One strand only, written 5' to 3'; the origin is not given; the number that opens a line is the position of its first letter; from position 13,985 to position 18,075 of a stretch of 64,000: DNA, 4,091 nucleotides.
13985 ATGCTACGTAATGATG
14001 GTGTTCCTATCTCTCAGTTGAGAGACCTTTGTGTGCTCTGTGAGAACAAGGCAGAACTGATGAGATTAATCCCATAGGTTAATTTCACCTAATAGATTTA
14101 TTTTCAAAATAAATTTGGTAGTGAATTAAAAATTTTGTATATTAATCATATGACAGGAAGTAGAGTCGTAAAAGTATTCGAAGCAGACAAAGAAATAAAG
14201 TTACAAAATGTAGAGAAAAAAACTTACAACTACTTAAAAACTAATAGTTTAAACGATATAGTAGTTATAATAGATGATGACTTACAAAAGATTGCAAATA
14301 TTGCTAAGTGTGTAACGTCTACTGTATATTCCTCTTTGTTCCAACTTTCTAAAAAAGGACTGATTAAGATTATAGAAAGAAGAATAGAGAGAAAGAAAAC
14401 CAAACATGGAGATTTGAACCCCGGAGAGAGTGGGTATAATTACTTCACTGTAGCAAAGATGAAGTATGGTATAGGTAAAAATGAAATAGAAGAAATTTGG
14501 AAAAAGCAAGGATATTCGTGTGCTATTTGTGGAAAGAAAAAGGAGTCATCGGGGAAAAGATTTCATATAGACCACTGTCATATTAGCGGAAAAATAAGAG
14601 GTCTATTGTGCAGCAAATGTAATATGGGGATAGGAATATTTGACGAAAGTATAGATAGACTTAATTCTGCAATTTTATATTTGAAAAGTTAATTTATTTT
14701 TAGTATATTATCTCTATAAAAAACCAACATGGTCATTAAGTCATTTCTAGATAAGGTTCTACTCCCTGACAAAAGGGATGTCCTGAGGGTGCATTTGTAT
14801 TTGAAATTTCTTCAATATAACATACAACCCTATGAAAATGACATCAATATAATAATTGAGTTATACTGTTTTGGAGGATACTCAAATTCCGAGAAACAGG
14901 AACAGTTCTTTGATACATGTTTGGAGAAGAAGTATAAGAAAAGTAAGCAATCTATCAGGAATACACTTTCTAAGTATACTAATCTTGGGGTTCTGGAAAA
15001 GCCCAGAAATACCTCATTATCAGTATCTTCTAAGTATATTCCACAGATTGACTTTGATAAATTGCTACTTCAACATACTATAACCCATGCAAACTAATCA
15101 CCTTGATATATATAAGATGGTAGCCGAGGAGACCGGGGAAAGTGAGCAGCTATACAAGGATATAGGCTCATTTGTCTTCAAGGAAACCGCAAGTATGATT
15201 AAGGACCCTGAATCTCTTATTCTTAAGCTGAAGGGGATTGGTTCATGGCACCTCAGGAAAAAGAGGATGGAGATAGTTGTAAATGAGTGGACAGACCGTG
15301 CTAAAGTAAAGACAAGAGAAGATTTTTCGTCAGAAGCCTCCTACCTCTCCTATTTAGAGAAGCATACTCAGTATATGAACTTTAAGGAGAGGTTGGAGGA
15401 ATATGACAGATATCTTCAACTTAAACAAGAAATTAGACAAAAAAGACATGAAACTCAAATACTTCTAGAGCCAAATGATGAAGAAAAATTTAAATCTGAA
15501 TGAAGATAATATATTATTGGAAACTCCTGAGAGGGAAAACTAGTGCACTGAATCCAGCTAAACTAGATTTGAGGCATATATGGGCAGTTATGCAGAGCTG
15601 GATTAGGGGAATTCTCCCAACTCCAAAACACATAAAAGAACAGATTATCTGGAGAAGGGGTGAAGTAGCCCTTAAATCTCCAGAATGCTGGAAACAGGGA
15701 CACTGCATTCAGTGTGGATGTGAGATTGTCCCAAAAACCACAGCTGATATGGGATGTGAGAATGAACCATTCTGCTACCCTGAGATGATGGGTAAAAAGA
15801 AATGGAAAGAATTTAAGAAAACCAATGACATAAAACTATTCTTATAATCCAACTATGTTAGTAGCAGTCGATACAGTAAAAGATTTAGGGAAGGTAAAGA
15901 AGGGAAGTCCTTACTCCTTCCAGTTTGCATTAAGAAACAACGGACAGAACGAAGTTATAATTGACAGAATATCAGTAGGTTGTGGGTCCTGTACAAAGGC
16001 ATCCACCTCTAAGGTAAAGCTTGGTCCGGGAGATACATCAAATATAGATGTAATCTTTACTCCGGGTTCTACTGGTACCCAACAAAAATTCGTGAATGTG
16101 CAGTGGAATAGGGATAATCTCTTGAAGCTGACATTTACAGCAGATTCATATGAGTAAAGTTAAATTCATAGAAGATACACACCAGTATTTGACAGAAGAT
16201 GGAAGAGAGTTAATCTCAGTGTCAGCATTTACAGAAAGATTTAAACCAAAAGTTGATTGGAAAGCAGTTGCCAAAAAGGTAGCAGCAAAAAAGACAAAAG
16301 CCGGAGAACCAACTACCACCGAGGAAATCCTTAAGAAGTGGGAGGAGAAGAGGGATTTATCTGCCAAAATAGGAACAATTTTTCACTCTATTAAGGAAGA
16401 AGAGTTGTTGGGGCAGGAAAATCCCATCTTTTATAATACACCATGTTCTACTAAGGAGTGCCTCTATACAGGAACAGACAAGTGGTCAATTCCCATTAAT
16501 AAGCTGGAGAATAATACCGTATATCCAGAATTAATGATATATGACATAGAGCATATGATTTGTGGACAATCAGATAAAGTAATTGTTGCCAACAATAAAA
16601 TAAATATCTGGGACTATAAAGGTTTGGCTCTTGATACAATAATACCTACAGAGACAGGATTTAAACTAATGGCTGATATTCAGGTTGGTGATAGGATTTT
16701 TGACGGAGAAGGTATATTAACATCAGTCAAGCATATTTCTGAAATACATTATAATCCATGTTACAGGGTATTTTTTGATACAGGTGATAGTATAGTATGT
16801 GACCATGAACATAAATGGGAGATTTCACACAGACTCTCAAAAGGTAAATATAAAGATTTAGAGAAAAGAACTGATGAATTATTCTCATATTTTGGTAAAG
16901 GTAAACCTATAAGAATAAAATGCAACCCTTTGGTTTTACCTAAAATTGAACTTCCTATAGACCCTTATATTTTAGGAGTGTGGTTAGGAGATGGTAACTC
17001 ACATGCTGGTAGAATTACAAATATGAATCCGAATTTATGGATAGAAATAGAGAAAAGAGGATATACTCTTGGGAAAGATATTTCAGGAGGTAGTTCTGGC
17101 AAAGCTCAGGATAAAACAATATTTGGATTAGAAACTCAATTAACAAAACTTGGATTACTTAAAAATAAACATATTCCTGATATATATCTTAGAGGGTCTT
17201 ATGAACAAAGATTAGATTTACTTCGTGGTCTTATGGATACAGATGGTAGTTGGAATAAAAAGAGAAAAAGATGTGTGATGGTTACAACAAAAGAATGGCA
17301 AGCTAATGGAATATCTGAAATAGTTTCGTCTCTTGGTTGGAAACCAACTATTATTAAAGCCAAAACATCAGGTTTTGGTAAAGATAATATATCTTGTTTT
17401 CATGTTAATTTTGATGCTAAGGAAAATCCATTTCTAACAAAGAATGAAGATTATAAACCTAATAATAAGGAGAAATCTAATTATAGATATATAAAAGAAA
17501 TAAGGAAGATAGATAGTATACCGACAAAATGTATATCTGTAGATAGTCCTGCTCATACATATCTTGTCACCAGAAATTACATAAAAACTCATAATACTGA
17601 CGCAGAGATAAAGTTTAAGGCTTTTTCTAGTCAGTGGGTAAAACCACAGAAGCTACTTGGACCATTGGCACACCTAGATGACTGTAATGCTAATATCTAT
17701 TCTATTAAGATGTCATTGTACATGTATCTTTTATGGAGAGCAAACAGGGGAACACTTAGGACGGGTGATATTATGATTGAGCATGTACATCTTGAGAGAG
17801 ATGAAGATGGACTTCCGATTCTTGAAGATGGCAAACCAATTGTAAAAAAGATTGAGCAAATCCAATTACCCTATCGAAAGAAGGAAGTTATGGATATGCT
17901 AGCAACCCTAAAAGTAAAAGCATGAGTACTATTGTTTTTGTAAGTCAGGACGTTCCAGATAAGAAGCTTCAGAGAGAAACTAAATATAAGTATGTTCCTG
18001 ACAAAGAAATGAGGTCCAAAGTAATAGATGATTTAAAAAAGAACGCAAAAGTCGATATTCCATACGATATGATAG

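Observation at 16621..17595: Intein-like Hint plus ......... insertion in a PD-(D/E)XK nuclease, with a non-canonical N-terminal junction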

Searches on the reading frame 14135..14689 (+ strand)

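Call 36: search_protein_families(library=phrogs, proteins=[window:14135-14689:+], max_evalue=0.001)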
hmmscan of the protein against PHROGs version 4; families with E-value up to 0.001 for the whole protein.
window:14135-14689:+ (185 aa): 8 families
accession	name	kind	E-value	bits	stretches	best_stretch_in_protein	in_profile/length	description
phrog_2914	-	DNA, RNA and nucleotide metabolism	1.8e-29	103.8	1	98-184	67-153/190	endonuclease VII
phrog_2633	-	DNA, RNA and nucleotide metabolism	5.4e-27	95.7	1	105-184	61-137/142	endonuclease VII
phrog_307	-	DNA, RNA and nucleotide metabolism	5.4e-23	83.5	1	110-185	104-178/334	endonuclease VII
phrog_423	-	DNA, RNA and nucleotide metabolism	7.3e-16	59.5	1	116-176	13-74/159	endonuclease VII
phrog_1035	-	DNA, RNA and nucleotide metabolism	8.6e-10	39.9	1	110-177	143-221/271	endonuclease VII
phrog_17507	-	DNA, RNA and nucleotide metabolism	0.0003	21.6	1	145-185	1-42/65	endonuclease VII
phrog_2118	-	DNA, RNA and nucleotide metabolism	0.00051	20.7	1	82-148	133-196/301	HNH endonuclease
phrog_1271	-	DNA, RNA and nucleotide metabolism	0.0006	20.3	1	110-176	249-325/361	HNH endonuclease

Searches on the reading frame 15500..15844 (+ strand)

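Call 36: search_protein_families(library=phrogs, proteins=[window:15500-15844:+], max_evalue=0.001)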
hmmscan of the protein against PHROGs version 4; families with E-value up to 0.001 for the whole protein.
window:15500-15844:+ (115 aa): 1 family
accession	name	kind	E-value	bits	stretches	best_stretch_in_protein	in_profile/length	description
phrog_13610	-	unknown function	8.4e-15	56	1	42-113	39-105/106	-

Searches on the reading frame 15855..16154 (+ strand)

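Call 36: search_protein_families(library=phrogs, proteins=[window:15855-16154:+], max_evalue=0.001)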
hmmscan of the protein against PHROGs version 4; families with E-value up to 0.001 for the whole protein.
window:15855-16154:+ (100 aa): 1 family
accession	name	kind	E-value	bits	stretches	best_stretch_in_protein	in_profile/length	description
phrog_18474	-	other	0.00089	18.3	1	23-83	195-256/929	hydrolase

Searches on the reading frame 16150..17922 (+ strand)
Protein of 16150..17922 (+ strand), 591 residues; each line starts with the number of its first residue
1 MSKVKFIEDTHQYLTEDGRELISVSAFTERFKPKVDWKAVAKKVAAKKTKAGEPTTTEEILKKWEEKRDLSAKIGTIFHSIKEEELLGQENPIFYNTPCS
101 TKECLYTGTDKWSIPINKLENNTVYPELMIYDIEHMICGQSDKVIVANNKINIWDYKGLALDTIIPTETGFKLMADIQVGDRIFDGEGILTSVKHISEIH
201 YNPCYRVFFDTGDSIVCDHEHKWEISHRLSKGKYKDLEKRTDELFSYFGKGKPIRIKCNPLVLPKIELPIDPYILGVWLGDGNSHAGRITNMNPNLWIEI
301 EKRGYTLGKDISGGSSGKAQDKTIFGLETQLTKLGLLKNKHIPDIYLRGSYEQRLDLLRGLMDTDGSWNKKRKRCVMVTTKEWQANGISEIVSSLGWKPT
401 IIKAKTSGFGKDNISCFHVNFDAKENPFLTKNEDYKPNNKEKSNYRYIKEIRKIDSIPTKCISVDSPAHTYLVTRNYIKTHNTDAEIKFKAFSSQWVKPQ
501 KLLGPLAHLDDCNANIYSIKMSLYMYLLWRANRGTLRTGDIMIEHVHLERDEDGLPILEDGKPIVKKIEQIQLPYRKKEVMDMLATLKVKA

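Call 3: search_protein_families(library=pfam, proteins=[window:16150-17922:+], max_evalue=1)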
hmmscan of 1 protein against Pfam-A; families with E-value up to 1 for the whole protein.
window:16150-17922:+ (591 aa): 3 families
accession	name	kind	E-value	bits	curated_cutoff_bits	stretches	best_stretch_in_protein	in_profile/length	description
PF14528.11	LAGLIDADG_3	-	0.00055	20.6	22.5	1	353-406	2-56/82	LAGLIDADG-like domain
PF07833.16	Cu_amine_oxidN1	-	0.056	13.8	24.2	1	11-49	12-49/108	Copper amine oxidase N-terminal domain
PF05204.19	Hom_end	-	0.057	14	21.1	1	350-421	10-84/110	Homing endonuclease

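Call 4: search_protein_families(library=phrogs, proteins=[window:16150-17922:+], max_evalue=0.01)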
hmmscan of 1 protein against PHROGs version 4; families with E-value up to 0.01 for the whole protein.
window:16150-17922:+ (591 aa): 6 families
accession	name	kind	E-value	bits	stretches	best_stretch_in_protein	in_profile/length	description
phrog_36964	-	head and packaging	8.1e-30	104.5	1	157-486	91-438/890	terminase large subunit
phrog_15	-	head and packaging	1.5e-23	84.1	1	156-379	77-319/1330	terminase large subunit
phrog_19299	-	head and packaging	2e-19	70.5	1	157-484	31-387/702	terminase large subunit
phrog_298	-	DNA, RNA and nucleotide metabolism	2.7e-14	54.2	1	3-157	48-186/293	exonuclease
phrog_50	-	DNA, RNA and nucleotide metabolism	1.6e-06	28.4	1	156-282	86-214/570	DnaC-like helicase loader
phrog_510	-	DNA, RNA and nucleotide metabolism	0.00015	21.7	1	171-373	421-632/667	DNA primase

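Call 5: search_solved_structures(query=window:16150-17922:+, max_evalue=1, show_alignments=3)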
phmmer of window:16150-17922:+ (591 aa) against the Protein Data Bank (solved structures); distinct sequences matched with E-value up to 1: 9.
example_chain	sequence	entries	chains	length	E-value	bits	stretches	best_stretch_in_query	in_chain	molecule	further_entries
6rix_A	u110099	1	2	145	7.7e-16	60.9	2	159-227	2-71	Replicative DNA helicase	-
6riy_A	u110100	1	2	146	2.7e-15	59.1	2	159-227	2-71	Replicative DNA helicase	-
6bs8_A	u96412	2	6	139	9.8e-15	57.2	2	159-228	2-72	Replicative DNA helicase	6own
6riz_A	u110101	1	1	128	0.00056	21.7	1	159-225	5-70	gp41-1 intein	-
6qaz_A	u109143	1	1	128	0.0094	17.7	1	159-223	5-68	cyanophage-like gp41-1 intein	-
2qw8_A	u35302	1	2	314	0.18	13.5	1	56-136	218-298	Eugenol synthase 1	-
2qx7_A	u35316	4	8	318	0.18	13.5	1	56-136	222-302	Eugenol synthase 1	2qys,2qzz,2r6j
3c3x_A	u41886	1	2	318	0.18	13.5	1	56-136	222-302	Eugenol synthase 1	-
2r2g_A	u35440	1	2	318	0.18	13.4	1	56-136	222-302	Eugenol synthase 1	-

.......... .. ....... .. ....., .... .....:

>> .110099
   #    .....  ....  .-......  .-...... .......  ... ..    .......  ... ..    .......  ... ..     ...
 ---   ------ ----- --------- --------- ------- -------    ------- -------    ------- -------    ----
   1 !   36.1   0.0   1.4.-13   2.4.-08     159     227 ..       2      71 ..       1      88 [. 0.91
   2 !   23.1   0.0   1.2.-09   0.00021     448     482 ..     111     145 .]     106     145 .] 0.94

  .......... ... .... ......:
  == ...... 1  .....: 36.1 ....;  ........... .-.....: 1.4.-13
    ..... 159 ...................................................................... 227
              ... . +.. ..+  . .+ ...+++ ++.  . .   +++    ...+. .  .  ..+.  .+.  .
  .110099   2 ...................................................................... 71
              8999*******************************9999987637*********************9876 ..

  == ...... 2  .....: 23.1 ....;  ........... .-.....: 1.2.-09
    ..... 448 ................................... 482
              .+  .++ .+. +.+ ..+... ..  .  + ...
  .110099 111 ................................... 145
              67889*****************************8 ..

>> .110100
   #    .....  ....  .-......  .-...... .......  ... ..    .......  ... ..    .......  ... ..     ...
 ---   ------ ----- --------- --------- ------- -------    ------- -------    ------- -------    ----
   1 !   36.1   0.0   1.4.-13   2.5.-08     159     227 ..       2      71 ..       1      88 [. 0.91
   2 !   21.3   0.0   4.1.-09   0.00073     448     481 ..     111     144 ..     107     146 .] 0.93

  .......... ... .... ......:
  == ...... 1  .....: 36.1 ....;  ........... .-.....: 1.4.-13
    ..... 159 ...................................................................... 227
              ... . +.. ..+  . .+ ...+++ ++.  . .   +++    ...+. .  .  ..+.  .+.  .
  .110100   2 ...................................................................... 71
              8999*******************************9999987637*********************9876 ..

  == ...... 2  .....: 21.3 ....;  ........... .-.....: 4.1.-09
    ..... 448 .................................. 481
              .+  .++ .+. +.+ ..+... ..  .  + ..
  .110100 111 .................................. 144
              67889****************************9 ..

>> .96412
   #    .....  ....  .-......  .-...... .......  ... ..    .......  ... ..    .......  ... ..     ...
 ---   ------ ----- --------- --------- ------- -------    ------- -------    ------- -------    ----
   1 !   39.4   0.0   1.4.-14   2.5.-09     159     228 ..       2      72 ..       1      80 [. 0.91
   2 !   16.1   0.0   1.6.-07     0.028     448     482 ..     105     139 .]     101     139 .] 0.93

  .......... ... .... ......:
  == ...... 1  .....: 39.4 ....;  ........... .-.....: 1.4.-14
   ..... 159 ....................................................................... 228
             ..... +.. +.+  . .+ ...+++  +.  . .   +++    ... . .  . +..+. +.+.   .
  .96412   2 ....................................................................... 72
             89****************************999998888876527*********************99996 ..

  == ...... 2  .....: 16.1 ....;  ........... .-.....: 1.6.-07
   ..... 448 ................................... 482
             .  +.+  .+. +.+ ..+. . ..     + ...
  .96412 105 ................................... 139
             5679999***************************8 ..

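Call 57: find_encoding_contigs(protein=window:16150-17922:+, flank=3000, max_places=5)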
Protein window:16150-17922:+ (591 aa): 23 contigs read that carry it; 5 places shown.
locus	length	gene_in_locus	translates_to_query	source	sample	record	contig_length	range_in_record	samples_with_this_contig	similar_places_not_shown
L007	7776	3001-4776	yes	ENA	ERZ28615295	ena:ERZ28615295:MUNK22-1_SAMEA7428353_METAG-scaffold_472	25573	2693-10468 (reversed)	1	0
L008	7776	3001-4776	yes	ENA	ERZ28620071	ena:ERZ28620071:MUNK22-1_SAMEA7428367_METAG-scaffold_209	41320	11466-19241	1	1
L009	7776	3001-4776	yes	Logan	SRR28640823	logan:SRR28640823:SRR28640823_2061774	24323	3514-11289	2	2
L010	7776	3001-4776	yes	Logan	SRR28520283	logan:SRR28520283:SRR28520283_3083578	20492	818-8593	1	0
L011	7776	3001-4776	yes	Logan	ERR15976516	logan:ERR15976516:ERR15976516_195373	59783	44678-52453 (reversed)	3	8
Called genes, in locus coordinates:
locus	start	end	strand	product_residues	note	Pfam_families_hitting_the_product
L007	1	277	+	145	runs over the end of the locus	-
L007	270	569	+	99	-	-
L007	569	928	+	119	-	-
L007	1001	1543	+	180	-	PF02945:Endonuclease_7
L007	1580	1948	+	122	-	-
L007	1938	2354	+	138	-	-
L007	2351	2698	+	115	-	-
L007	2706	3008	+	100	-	PF07610:DUF1573, PF22544:HYDIN_VesB_CFA65-like_Ig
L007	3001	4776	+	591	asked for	-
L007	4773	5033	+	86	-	-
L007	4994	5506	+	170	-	-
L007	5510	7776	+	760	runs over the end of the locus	-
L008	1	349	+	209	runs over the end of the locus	PF00535:Glycos_transf_2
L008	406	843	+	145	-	-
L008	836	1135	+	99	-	-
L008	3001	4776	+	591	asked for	-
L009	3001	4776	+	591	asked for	-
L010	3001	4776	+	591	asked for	-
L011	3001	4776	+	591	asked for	-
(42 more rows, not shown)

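Call 59: list_cluster_members(proteins=[window:16150-17922:+])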
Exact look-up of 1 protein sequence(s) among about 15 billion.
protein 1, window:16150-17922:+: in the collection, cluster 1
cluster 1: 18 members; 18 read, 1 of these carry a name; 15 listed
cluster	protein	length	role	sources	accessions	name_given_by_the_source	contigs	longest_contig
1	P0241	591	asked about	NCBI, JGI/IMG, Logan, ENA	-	hypothetical protein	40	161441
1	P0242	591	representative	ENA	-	-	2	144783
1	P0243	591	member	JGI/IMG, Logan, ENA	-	-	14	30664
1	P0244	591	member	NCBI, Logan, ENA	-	-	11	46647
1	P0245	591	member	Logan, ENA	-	-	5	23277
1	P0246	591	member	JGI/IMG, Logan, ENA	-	-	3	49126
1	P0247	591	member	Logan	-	-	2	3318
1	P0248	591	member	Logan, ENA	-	-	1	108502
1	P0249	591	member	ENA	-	-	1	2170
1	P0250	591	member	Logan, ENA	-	-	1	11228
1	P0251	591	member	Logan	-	-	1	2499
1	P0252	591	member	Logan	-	-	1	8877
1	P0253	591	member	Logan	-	-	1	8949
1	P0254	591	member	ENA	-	-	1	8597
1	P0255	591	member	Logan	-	-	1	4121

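Call 61: find_encoding_contigs(protein=P0248, flank=3000, max_places=1)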
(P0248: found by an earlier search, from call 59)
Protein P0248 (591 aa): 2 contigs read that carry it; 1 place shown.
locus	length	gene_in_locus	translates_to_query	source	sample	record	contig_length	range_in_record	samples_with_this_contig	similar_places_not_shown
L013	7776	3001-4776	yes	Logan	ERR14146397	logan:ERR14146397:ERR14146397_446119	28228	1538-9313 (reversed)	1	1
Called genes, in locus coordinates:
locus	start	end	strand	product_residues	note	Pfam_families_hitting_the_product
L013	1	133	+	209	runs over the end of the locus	PF00535:Glycos_transf_2 (weak)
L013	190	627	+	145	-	-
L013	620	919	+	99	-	-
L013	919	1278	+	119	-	-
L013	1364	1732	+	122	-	-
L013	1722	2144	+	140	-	-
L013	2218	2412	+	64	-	-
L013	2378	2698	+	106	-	-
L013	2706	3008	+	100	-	PF07610:DUF1573, PF22544:HYDIN_VesB_CFA65-like_Ig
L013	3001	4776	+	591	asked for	-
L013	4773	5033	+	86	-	-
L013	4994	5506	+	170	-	-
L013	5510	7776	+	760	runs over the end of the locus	-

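Call 73: search_protein_families(library=ncbifam, proteins=[window:16150-17922:+], max_evalue=1)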
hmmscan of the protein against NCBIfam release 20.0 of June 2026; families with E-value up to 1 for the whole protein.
window:16150-17922:+ (591 aa): 0 families

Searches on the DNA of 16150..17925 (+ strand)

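Call 7: search_dna_similar(query=window:16150-17925:+, collection=phages, mode=distant, max_rows=20)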
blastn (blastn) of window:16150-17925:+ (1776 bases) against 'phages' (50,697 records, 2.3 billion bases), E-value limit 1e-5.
Records with a match: 3; places in all: 3; records where one place covers at least 80% of the query: 0.
Best place of each record, by identity: 60-80% 3.
By first word of the organism name: Synechococcus 2; Bacteriophage 1.
By host as written in the record: Synechoccus sp. 2; - 1.
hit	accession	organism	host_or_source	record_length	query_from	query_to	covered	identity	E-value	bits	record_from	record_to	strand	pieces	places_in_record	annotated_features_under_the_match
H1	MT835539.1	Bacteriophage sp.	human fecal samples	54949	787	1098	18%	70.2%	8e-24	118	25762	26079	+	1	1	record has no annotation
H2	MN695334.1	Synechococcus phage B3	Synechoccus sp.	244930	1012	1097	5%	75.6%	2e-6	62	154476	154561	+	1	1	terminase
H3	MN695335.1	Synechococcus phage B23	Synechoccus sp.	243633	1012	1097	5%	75.6%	2e-6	62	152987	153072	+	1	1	terminase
